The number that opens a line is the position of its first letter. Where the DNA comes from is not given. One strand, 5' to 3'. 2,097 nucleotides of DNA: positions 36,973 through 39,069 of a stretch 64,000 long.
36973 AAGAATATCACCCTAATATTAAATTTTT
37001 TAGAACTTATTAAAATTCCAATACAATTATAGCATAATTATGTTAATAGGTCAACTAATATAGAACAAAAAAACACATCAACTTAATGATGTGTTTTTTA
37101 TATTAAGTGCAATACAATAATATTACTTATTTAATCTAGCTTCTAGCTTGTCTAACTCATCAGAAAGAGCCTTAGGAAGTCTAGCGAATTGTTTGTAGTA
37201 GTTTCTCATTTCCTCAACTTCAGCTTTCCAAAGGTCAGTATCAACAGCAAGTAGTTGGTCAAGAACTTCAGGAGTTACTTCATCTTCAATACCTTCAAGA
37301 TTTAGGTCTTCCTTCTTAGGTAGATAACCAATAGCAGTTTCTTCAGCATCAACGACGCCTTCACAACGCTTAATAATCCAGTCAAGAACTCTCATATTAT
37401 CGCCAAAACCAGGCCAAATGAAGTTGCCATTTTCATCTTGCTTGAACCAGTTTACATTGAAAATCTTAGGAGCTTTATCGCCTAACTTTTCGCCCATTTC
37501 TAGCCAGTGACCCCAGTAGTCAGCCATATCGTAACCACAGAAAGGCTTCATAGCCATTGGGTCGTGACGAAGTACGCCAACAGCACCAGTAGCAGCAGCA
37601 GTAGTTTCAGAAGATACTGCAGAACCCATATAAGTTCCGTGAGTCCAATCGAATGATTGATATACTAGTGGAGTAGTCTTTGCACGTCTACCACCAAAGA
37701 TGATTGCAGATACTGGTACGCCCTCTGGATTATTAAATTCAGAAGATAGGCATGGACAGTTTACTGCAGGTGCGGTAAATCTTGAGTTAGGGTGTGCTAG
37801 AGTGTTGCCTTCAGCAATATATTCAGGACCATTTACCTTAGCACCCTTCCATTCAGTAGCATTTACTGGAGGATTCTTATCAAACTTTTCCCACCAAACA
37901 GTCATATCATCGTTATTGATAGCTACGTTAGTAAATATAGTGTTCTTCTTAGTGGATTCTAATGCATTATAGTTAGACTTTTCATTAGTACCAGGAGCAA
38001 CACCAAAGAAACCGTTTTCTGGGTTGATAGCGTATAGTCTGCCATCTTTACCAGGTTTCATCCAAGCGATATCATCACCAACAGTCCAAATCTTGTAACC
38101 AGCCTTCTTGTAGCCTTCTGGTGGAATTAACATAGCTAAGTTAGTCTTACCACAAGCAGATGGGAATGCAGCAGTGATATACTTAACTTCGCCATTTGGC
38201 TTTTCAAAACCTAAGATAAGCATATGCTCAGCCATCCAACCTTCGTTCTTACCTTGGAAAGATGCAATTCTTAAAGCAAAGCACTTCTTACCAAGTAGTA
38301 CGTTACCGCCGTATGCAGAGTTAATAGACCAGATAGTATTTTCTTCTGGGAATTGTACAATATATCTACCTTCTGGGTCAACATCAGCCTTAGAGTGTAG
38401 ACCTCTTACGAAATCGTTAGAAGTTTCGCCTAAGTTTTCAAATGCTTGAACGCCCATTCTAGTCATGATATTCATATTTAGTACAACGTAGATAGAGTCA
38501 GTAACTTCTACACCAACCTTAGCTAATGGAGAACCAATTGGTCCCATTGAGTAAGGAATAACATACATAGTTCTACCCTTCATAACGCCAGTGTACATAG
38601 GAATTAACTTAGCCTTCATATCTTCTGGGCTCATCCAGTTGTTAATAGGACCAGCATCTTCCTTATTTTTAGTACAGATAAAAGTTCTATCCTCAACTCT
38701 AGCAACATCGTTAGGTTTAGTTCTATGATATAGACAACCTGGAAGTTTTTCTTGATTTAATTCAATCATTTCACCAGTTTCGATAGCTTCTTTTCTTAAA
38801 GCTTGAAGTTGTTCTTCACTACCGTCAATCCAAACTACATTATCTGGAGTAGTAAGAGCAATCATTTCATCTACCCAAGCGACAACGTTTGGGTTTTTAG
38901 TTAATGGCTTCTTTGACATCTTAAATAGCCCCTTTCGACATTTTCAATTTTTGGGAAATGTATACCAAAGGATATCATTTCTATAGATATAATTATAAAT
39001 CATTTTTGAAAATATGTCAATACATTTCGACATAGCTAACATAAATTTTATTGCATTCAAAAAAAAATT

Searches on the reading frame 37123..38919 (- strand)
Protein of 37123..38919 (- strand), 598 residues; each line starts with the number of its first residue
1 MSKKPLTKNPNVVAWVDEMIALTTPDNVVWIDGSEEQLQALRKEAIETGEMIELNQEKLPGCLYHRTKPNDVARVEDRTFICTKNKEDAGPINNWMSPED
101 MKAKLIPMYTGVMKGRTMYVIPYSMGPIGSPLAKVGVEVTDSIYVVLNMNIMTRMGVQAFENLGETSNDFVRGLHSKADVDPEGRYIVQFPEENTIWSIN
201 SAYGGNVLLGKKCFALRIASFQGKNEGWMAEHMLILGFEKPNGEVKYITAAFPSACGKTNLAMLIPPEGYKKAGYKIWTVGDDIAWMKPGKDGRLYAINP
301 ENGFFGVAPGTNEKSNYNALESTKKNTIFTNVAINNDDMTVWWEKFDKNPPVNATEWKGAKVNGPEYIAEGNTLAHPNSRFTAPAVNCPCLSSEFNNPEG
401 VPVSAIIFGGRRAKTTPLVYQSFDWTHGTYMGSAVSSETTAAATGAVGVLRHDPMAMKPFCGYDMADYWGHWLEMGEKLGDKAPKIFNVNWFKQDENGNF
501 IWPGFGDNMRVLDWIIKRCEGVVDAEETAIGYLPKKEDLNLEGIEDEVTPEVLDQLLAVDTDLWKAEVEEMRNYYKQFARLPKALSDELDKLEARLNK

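Call 4: search_protein_families(library=pfam, proteins=[window:37123-38919:-], max_evalue=0.001)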
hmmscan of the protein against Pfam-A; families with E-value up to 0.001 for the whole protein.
window:37123-38919:- (598 aa): 2 families
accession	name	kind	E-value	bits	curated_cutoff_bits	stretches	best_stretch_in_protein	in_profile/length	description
PF00821.23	PEPCK_GTP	-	2.1e-160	533.8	23.8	1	228-595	1-357/357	Phosphoenolpyruvate carboxykinase C-terminal P-loop domain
PF17297.7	PEPCK_N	-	7.9e-91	304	23.8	1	15-223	2-217/218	Phosphoenolpyruvate carboxykinase N-terminal domain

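Call 11: find_related_loci(query=window:37123-38919:-, collection=genome_contigs, flank=10000)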
Query window:37123-38919:- (598 aa) in genome_contigs; peptide patterns used: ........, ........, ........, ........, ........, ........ (x = any residue, [..] = any of these).
600 stretches matched a pattern (row limit reached: there are more); 599 encode a relative of the query (tblastn E <= 1e-3); the best 80 are kept; 80 distinct loci.
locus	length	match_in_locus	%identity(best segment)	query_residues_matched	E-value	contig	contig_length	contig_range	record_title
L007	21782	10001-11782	86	6-598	0e+0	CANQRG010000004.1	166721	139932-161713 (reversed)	MAG: uncultured Clostridia bacterium isolate Lapin-008__bin49 genome assembly, contig: Lapin-008__NODE_63_length_166721_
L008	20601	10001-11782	86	6-598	0e+0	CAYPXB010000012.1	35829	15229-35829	MAG TPA_asm: uncultured Alistipes sp. isolate SRP314395_co1_70 genome assembly, contig: NODE_829_length_35829_cov_152.63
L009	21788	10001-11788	86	6-596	0e+0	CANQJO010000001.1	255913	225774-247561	MAG: uncultured Ruminococcus sp. isolate Lapin-032__bin113 genome assembly, contig: Lapin-032__NODE_22_length_255913_cov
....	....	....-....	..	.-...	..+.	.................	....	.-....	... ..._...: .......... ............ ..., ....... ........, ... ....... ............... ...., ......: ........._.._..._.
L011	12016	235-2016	85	6-598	0e+0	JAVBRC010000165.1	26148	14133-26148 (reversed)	MAG: Oscillospiraceae bacterium isolate EPI_MAG_00183 c_000007153418, whole genome shotgun sequence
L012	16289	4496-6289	85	6-598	0e+0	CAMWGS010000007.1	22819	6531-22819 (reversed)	MAG TPA_asm: uncultured Ruminococcus sp. isolate SRR14411284_bin.7_metawrap_v1.3_MAG genome assembly, contig: NODE.147_l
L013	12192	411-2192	85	6-598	0e+0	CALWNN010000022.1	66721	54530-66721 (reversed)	MAG: uncultured Clostridia bacterium isolate E25__bin179 genome assembly, contig: E25__k127_5078677, whole genome shotgu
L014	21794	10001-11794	85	6-598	0e+0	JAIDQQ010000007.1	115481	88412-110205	MAG: Ruminococcus sp. isolate SC0360_S7_1 SC0360_S7_1_contig_7, whole genome shotgun sequence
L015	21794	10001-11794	83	6-598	0e+0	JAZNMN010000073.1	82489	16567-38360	MAG: Ruminiclostridium sp. isolate T1900044661_TS20190127.MAGScoT_cleanbin_000031 SGB_1527_k141_1727269, whole genome sh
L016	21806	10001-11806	83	6-597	0e+0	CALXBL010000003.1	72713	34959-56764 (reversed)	MAG: uncultured Ruminococcus sp. isolate BRZ_LQ__bin32 genome assembly, contig: BRZ_LQ__NODE_487_length_72713_cov_6.8657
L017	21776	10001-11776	83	6-596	0e+0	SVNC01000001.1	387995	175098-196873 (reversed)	MAG: Oscillospiraceae bacterium isolate SIG529 NODE_117_length_387995_cov_8.856469, whole genome shotgun sequence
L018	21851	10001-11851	80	1-598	0e+0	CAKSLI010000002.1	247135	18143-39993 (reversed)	MAG: uncultured Oscillospiraceae bacterium isolate REFINED_METABAT215_TOP10_CONTIGS_1500_ASSEMBLY_K77_MERGED__Hadza_MoBi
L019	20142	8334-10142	81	6-596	0e+0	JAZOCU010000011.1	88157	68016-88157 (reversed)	MAG: Oscillospiraceae bacterium isolate T1900044755_TS20190421.MAGScoT_cleanbin_000002 SGB_2267_k141_272393, whole genom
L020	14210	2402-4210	81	6-596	0e+0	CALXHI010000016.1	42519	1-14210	MAG: uncultured Clostridia bacterium isolate E04__bin30 genome assembly, contig: E04__k127_5388989, whole genome shotgun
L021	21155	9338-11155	80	6-598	0e+0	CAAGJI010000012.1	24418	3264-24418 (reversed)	MAG TPA_asm: Ruminococcaceae bacterium, isolate HGM13203, WGS project CAAGJI010000000 data, contig: SRS476291_7_k119_466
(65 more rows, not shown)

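Call 49: search_protein_families(library=pfam, proteins=[L018:5026-7548:+], max_evalue=0.001)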
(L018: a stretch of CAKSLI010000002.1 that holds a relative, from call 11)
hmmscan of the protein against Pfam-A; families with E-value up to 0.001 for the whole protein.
L018:5026-7548:+ (840 aa): 5 families
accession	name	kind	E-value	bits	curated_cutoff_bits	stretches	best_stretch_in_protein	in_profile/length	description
PF02421.24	FeoB_N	-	2.1e-65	219.4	27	1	4-155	2-154/156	Ferrous iron transport protein B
PF07670.19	Gate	-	2.6e-33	115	29.6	2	473-567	2-103/104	Nucleoside recognition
PF07664.17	FeoB_C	-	9.9e-22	76.9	26.6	1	578-629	3-54/54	Ferrous iron transport protein B C terminus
PF17910.6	FeoB_Cyto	-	2.6e-21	76.2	23.4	1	174-261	2-90/90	FeoB cytosolic helical domain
PF01926.29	MMR_HSR1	-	2.6e-19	69.8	21.9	1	4-114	1-112/113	50S ribosome-binding GTPase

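Call 51: search_protein_families(library=pfam, proteins=[L018:3977-4258:+, L018:4473-4685:+, L018:4729-4944:+], max_evalue=0.1)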
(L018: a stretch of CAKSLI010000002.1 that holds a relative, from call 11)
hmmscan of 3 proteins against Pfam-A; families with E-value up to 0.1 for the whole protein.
L018:3977-4258:+ (93 aa): 2 families
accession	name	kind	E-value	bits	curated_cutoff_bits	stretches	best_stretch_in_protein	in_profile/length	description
PF10087.14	DUF2325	-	3.1e-33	114.3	33.6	1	2-91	1-94/94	Uncharacterized protein conserved in bacteria (DUF2325)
PF17121.11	zf-C3HC4_5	-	0.041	14.2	27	0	43-63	14-34/51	Zinc finger, C3HC4 type (RING finger)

L018:4473-4685:+ (70 aa): 1 family
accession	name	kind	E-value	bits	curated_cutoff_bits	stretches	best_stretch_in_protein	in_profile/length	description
PF04023.20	FeoA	-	3.4e-14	53.1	23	1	2-70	1-72/74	FeoA domain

L018:4729-4944:+ (71 aa): 1 family
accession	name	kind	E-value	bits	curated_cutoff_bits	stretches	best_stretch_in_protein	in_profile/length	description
PF04023.20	FeoA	-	2e-22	79.5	23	1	1-71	1-72/74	FeoA domain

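Call 57: list_cluster_members(proteins=[window:37126-38919:-, window:47657-49756:-, window:50970-54626:+, window:33248-33718:-])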
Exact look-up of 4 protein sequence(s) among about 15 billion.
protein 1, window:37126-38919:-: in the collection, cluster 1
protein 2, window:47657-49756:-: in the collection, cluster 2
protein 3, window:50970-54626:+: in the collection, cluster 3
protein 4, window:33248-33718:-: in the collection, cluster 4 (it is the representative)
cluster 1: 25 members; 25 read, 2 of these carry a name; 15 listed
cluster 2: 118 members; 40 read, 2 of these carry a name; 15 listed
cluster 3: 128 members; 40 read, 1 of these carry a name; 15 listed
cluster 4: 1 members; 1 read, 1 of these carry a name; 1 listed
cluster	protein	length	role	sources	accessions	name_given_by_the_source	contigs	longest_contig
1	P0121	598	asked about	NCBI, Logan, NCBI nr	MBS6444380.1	MAG: phosphoenolpyruvate carboxykinase (GTP) [Ruminococcus sp.] | phosphoenolpyruvate carboxykinase (GTP) [Ruminococcus sp.]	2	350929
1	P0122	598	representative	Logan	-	-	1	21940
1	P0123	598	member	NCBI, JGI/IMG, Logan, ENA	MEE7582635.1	MAG: phosphoenolpyruvate carboxykinase (GTP) [Oscillospiraceae bacterium]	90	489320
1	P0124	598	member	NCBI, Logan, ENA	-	-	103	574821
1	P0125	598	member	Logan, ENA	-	-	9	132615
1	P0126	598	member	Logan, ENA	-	-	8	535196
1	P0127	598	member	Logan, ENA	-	-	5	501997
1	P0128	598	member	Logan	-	-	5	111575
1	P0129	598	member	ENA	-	-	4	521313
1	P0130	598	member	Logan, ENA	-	-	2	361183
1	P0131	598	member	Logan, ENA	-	-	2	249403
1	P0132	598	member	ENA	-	-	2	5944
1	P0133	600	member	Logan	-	-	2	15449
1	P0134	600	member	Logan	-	-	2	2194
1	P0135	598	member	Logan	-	-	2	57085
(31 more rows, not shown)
